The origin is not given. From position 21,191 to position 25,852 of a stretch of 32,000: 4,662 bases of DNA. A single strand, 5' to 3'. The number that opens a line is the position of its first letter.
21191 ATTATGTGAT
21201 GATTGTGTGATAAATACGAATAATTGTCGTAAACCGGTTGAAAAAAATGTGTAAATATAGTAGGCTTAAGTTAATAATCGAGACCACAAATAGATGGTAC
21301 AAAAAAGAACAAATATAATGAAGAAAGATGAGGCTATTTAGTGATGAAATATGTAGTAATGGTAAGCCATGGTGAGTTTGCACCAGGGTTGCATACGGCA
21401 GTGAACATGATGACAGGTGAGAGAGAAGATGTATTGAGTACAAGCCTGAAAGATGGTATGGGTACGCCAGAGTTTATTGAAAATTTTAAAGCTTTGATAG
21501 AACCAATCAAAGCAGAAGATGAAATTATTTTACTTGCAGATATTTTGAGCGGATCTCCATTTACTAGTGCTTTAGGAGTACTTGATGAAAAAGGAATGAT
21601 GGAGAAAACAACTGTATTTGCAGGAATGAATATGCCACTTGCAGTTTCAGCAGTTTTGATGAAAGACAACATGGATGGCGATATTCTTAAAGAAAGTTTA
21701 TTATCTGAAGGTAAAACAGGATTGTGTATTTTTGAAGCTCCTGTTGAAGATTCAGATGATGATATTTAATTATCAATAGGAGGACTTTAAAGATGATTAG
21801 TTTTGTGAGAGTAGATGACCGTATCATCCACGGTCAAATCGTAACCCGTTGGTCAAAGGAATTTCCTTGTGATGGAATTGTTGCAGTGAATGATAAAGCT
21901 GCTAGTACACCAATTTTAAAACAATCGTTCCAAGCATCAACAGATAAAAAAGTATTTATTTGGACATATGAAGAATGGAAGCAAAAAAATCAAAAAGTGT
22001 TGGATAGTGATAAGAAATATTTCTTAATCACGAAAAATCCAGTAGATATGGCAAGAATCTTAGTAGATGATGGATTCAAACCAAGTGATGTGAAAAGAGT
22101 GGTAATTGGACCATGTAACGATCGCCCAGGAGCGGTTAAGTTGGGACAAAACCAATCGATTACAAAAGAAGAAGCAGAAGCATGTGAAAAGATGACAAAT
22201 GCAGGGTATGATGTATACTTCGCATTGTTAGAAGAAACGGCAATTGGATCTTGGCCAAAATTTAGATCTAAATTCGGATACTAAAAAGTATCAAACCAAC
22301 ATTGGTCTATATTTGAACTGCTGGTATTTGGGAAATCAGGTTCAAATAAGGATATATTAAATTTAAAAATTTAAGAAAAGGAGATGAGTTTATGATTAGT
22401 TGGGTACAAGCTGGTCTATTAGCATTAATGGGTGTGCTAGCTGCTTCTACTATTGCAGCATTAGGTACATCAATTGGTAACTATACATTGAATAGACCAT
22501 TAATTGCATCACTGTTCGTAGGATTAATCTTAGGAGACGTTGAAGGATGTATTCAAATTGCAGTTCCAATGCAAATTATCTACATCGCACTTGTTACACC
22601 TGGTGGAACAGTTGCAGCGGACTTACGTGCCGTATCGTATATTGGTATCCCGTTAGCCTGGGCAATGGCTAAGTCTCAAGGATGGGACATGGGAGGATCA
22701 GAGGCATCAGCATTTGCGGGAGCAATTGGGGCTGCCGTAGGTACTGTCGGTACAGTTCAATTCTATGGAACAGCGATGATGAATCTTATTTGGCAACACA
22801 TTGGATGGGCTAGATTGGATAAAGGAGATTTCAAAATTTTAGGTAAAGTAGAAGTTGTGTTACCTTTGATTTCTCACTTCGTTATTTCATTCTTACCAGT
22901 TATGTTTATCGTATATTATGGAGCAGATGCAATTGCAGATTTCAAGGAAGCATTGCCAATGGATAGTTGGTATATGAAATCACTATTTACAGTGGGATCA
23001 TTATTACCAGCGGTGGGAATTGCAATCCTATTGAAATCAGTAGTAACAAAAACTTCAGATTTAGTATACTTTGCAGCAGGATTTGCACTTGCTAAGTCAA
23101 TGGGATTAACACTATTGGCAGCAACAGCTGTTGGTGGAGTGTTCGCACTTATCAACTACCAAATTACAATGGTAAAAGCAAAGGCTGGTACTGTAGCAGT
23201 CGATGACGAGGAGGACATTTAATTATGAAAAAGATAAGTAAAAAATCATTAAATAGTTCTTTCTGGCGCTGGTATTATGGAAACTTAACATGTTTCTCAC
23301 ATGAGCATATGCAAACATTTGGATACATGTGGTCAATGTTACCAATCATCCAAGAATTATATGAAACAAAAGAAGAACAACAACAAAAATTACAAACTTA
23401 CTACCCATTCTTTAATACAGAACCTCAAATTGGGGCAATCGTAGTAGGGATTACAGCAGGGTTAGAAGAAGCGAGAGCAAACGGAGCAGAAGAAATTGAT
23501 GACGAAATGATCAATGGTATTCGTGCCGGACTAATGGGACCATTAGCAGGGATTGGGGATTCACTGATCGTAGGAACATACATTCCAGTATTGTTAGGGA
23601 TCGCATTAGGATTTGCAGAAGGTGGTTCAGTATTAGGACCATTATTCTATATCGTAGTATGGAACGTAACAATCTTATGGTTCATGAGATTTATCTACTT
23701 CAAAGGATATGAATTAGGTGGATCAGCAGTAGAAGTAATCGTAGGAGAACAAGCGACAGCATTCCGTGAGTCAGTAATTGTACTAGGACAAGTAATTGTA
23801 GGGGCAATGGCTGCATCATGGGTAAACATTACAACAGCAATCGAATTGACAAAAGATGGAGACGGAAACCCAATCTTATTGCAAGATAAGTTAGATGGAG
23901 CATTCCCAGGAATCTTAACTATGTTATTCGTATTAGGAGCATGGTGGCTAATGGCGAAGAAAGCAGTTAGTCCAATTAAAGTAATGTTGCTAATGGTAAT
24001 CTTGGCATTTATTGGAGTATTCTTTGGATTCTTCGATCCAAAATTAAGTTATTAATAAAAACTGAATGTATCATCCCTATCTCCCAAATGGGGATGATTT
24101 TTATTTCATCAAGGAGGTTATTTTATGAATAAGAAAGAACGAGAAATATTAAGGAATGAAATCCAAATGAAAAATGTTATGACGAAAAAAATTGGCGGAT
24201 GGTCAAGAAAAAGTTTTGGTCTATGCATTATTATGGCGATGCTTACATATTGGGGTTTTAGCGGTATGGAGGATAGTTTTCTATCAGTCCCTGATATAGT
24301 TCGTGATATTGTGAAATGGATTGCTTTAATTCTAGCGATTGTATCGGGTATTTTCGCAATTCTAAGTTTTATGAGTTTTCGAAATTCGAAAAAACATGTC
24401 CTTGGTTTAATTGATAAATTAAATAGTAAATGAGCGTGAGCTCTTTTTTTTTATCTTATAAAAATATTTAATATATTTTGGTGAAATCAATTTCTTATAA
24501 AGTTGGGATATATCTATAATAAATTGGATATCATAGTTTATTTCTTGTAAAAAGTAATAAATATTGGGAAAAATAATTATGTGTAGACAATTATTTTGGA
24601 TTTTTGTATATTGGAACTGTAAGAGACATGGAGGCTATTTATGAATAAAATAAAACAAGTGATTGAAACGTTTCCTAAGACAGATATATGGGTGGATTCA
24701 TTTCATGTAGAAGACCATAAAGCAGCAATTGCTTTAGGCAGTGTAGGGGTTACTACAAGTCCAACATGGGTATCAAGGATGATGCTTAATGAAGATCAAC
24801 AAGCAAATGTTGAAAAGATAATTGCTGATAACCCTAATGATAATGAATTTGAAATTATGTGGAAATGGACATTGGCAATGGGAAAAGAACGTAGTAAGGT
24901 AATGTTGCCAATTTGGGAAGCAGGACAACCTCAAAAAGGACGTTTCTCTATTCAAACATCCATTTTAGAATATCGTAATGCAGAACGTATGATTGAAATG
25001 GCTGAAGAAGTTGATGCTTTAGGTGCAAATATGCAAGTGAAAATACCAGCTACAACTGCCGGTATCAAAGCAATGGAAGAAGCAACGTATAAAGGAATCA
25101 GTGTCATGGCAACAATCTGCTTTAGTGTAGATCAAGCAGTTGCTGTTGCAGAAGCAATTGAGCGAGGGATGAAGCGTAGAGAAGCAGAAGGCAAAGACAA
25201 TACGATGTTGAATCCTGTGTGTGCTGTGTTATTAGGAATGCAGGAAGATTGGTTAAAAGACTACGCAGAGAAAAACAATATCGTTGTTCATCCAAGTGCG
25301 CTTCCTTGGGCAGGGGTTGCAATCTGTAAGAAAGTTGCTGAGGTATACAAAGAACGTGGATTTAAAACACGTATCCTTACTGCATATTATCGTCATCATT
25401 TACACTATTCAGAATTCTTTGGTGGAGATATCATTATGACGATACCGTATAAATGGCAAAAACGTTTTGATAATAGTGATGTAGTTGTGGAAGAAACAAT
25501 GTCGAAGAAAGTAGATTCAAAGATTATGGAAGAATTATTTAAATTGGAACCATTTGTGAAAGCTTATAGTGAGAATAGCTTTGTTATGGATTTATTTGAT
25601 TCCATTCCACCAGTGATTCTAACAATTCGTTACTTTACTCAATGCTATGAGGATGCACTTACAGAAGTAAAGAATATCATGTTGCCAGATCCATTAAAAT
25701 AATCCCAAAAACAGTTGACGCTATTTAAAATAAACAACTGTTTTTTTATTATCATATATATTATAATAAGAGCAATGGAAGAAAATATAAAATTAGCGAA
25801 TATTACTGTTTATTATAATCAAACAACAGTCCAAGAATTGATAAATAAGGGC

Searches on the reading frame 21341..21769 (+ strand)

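Call 7: search_protein_families(library=pfam, proteins=[window:21341-21769:+])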
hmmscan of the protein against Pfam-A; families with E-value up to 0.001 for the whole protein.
window:21341-21769:+ (142 aa): 1 family
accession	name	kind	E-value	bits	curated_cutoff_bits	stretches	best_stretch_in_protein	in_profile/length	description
PF03610.21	EIIA-man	-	8.6e-21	74.7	21.4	1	5-118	2-113/116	PTS system fructose IIA component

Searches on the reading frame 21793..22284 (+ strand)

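Call 7: search_protein_families(library=pfam, proteins=[window:21793-22284:+])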
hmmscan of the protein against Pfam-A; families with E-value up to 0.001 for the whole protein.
window:21793-22284:+ (163 aa): 1 family
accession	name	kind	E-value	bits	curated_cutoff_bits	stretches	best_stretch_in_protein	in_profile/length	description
PF03830.20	PTSIIB_sorb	-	7.7e-34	117.6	27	1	2-147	1-144/148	PTS system sorbose subfamily IIB component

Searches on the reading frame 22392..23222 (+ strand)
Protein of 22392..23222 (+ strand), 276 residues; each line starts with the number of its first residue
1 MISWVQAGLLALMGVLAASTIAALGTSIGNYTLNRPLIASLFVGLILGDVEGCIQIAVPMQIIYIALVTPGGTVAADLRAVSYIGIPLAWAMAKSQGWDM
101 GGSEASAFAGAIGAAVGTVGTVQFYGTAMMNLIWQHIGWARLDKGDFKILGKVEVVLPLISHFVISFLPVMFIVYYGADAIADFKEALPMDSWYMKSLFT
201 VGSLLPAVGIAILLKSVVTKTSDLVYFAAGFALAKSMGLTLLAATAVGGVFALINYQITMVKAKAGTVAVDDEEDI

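Call 7: search_protein_families(library=pfam, proteins=[window:22392-23222:+])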
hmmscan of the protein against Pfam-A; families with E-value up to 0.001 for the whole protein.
window:22392-23222:+ (276 aa): 1 family
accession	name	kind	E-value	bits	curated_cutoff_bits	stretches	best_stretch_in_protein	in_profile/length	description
PF03609.19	EII-Sor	-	2.9e-50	171.3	26.3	1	5-254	2-233/233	PTS system sorbose-specific iic component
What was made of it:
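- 21341..24055 (+): Mannose-family PTS EIIA/B/C/D; a possible supplier of the phosphorylated substrate. Pfam (call 7).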

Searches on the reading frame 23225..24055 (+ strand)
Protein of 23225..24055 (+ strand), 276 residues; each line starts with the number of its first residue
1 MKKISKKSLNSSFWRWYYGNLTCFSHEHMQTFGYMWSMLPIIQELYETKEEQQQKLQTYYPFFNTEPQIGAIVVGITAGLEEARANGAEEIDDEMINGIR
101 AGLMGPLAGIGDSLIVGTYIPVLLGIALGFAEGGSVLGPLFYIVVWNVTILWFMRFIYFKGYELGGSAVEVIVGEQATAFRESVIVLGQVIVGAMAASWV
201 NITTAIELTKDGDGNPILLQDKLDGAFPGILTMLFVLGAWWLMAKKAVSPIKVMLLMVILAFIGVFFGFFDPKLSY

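Call 7: search_protein_families(library=pfam, proteins=[window:23225-24055:+])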
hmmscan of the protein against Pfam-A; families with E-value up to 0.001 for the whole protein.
window:23225-24055:+ (276 aa): 1 family
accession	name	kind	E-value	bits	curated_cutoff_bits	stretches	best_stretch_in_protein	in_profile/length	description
PF03613.19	EIID-AGA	-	2.5e-89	299.5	25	1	3-270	1-265/265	PTS system mannose/fructose/sorbose family IID component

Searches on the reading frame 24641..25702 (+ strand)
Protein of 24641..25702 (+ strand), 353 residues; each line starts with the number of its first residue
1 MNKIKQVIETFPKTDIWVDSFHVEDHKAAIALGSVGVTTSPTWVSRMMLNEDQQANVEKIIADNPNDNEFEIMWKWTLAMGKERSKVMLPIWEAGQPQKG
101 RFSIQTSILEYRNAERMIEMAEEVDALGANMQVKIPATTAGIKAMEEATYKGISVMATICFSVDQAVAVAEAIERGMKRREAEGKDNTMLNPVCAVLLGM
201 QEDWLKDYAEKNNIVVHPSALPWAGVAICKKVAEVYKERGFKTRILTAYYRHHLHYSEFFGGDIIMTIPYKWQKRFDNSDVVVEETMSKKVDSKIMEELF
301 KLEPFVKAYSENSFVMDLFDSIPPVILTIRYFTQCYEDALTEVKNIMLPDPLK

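Call 7: search_protein_families(library=pfam, proteins=[window:24641-25702:+])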
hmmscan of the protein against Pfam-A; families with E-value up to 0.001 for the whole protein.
window:24641-25702:+ (353 aa): 1 family
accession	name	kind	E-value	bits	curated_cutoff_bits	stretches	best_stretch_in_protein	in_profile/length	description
PF00923.25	TAL_FSA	-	4.2e-36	125.2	27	1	16-303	1-256/285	Transaldolase/Fructose-6-phosphate aldolase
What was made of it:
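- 24641..25702 (+): Transaldolase-family protein (353 aa). Pfam TAL_FSA 125.2 bits (call 7).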
